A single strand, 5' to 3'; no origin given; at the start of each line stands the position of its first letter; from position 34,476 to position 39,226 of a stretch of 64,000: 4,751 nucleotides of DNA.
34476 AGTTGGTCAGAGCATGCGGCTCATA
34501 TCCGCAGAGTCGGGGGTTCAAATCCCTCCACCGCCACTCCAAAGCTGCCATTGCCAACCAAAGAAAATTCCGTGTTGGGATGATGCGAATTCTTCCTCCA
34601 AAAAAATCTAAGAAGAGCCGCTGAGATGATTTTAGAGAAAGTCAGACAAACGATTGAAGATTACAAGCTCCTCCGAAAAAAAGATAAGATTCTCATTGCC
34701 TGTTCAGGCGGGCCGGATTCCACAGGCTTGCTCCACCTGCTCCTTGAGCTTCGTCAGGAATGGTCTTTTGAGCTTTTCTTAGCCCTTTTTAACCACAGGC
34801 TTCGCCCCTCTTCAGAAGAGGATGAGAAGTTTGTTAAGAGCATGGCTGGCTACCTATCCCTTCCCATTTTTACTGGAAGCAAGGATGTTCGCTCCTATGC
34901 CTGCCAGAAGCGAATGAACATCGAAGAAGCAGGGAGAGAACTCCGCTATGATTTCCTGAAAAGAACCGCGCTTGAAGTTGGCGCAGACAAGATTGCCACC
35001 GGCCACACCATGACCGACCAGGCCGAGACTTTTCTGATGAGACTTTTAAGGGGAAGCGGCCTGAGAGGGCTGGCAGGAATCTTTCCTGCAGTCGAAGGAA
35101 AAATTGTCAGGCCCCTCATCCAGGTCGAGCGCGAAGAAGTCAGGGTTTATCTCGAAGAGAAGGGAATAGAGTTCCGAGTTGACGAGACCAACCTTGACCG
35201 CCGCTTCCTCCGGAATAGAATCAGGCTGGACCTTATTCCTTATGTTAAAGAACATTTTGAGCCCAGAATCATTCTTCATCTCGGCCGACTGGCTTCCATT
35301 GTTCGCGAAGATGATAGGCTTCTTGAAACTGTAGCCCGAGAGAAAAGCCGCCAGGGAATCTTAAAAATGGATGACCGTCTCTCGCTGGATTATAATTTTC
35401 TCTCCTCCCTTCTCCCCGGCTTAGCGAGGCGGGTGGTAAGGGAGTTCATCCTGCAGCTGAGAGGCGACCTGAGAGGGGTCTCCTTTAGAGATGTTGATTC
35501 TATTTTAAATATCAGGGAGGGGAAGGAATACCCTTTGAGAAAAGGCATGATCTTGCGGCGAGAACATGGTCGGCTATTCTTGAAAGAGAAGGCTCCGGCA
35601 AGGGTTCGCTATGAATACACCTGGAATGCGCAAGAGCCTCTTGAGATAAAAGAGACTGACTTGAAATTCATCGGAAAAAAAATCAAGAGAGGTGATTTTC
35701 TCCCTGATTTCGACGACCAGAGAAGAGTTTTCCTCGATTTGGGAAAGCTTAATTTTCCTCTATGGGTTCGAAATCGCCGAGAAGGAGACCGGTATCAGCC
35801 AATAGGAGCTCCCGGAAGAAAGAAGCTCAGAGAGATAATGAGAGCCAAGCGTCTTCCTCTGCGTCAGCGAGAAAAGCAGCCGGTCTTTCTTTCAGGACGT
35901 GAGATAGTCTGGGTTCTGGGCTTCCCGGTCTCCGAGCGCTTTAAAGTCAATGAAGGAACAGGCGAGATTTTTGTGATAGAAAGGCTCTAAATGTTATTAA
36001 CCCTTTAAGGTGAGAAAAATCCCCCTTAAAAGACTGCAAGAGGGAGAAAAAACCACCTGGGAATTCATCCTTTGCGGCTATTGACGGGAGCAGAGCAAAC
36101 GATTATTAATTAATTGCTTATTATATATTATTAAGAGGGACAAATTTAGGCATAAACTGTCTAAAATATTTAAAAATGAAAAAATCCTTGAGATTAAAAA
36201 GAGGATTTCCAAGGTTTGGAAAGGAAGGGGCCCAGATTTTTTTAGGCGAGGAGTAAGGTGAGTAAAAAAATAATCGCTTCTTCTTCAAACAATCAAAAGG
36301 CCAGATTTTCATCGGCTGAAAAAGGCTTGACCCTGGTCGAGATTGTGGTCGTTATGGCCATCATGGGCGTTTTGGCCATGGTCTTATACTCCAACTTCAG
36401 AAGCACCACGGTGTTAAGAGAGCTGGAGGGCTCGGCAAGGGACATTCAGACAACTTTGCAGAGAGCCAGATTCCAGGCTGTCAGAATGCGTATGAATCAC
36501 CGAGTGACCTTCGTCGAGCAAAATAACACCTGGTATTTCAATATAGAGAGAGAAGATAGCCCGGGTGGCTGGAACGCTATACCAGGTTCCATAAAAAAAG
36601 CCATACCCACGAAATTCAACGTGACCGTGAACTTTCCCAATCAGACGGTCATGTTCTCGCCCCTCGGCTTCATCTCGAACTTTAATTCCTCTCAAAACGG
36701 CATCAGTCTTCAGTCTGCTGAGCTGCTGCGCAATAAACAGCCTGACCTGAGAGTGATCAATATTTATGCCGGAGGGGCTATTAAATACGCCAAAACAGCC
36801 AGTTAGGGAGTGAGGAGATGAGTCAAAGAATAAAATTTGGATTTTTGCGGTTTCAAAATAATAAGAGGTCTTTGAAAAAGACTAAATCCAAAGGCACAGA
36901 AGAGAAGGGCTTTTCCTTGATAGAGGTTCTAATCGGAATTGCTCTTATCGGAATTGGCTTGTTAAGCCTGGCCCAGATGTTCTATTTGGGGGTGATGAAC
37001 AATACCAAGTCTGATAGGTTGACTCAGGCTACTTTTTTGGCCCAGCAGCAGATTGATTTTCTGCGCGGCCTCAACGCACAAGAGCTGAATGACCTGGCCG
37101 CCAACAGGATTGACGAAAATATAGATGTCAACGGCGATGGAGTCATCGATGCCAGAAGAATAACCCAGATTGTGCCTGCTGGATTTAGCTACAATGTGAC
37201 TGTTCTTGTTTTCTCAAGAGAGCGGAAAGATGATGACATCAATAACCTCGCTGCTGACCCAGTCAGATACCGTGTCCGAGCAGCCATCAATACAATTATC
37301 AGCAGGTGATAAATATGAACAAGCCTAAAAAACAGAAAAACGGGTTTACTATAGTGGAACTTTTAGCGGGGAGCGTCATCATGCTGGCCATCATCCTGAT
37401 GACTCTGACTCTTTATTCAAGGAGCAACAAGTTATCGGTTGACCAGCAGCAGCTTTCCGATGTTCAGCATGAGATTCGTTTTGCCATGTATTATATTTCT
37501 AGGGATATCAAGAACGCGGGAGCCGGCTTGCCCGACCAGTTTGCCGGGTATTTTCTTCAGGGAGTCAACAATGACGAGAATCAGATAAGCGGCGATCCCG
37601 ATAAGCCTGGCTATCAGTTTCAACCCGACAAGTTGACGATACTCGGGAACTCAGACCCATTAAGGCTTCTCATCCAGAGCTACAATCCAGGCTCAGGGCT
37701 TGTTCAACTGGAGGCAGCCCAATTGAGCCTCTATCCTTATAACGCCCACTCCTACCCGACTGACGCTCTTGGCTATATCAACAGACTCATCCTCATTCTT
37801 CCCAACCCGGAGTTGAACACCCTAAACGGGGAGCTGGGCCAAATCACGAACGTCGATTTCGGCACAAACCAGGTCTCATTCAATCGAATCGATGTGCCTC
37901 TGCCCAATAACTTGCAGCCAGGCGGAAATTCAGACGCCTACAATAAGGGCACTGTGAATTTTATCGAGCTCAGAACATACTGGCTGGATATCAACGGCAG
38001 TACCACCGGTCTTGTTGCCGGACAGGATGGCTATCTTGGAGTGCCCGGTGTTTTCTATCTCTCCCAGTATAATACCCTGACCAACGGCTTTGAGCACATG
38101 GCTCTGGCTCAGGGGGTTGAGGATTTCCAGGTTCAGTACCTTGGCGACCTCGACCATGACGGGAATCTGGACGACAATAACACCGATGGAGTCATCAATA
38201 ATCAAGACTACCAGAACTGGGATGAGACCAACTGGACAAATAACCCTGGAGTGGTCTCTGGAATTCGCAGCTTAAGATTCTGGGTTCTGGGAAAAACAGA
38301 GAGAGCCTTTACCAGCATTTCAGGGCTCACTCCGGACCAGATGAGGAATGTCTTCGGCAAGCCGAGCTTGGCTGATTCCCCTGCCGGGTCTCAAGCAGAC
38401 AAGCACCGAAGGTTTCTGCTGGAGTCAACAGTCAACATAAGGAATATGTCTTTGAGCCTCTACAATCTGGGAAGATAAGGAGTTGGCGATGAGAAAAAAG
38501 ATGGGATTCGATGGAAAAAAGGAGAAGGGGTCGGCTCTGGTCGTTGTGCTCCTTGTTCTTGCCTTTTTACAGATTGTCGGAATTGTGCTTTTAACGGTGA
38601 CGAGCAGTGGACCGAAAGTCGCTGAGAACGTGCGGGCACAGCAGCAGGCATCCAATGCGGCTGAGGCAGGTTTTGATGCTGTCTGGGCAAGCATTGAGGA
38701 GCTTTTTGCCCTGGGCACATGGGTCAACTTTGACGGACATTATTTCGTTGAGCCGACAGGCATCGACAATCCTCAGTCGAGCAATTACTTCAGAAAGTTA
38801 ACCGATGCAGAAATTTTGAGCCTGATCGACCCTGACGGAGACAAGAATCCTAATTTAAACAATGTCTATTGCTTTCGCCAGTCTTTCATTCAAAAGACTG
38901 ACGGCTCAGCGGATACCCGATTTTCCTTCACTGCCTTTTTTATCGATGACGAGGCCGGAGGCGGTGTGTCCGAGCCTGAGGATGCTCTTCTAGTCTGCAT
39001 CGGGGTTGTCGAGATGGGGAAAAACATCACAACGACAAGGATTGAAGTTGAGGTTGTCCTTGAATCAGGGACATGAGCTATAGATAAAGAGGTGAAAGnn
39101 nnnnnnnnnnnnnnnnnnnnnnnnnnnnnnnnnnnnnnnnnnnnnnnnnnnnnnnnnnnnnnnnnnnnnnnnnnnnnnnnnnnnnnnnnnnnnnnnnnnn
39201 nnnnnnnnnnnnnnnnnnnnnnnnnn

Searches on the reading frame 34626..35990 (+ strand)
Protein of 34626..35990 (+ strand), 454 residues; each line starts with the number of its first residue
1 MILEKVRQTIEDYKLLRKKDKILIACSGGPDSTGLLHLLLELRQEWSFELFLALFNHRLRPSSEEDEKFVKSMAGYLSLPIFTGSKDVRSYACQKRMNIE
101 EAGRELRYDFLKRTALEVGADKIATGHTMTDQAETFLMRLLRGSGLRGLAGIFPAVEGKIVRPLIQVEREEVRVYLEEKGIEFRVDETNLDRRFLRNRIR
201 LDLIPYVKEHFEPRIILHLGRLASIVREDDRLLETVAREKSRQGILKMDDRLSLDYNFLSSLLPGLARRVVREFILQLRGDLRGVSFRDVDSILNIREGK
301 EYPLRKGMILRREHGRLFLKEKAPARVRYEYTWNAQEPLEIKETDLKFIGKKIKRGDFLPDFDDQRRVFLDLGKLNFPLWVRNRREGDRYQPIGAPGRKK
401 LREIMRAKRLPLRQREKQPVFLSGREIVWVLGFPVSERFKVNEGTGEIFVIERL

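Call 78: search_protein_families(library=pfam, proteins=[window:34626-35990:+], max_evalue=0.0001)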
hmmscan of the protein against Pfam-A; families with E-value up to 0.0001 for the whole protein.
window:34626-35990:+ (454 aa): 2 families
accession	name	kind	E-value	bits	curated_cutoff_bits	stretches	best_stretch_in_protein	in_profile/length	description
PF01171.26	ATP_bind_3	-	1.6e-51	175.1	27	1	21-200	1-180/182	PP-loop family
PF11734.13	TilS_C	-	9.8e-13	47.7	22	1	381-447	3-69/74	TilS substrate C-terminal domain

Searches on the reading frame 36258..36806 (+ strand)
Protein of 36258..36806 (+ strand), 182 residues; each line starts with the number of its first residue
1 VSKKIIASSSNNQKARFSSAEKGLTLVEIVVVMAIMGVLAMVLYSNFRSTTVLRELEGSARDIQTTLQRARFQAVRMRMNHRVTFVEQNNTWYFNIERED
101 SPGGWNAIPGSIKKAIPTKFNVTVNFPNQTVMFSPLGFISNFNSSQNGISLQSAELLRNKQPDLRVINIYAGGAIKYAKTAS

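Call 55: search_protein_families(library=pfam, proteins=[window:36258-36806:+], max_evalue=0.001)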
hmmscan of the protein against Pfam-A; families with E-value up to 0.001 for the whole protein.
window:36258-36806:+ (182 aa): 2 families
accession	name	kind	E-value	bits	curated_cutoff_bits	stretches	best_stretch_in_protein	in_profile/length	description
PF07963.17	N_methyl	-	8.9e-07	28.7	21.2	1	20-44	3-27/27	Prokaryotic N-terminal methylation motif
PF12019.13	GspH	-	0.00025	22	21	1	60-143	2-83/108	Type II transport protein GspH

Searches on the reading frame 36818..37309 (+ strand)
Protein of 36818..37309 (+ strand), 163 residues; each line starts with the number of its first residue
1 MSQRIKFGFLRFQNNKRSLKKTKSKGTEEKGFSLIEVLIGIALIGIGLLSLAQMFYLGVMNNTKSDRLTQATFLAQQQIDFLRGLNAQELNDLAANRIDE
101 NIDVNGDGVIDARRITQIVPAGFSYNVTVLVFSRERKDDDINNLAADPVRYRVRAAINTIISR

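Call 55: search_protein_families(library=pfam, proteins=[window:36818-37309:+], max_evalue=0.001)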
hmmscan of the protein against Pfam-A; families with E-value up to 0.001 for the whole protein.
window:36818-37309:+ (163 aa): 1 family
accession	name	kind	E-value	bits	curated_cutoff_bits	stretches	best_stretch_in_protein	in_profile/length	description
PF07963.17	N_methyl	-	2.4e-06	27.3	21.2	1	29-51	4-26/27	Prokaryotic N-terminal methylation motif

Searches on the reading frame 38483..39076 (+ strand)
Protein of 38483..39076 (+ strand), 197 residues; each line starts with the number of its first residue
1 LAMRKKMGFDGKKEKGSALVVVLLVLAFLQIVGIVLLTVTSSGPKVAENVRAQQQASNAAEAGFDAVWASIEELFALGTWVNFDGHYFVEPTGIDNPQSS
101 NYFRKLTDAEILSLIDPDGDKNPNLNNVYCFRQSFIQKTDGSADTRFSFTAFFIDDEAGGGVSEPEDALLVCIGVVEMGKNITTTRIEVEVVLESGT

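Call 55: search_protein_families(library=pfam, proteins=[window:38483-39076:+], max_evalue=0.001)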
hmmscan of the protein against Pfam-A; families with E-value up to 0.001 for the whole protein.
window:38483-39076:+ (197 aa): 1 family
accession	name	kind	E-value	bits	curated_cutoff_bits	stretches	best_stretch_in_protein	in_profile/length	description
PF14341.11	PilX_N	-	9.6e-08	32.3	25.5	1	15-64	1-50/51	PilX N-terminal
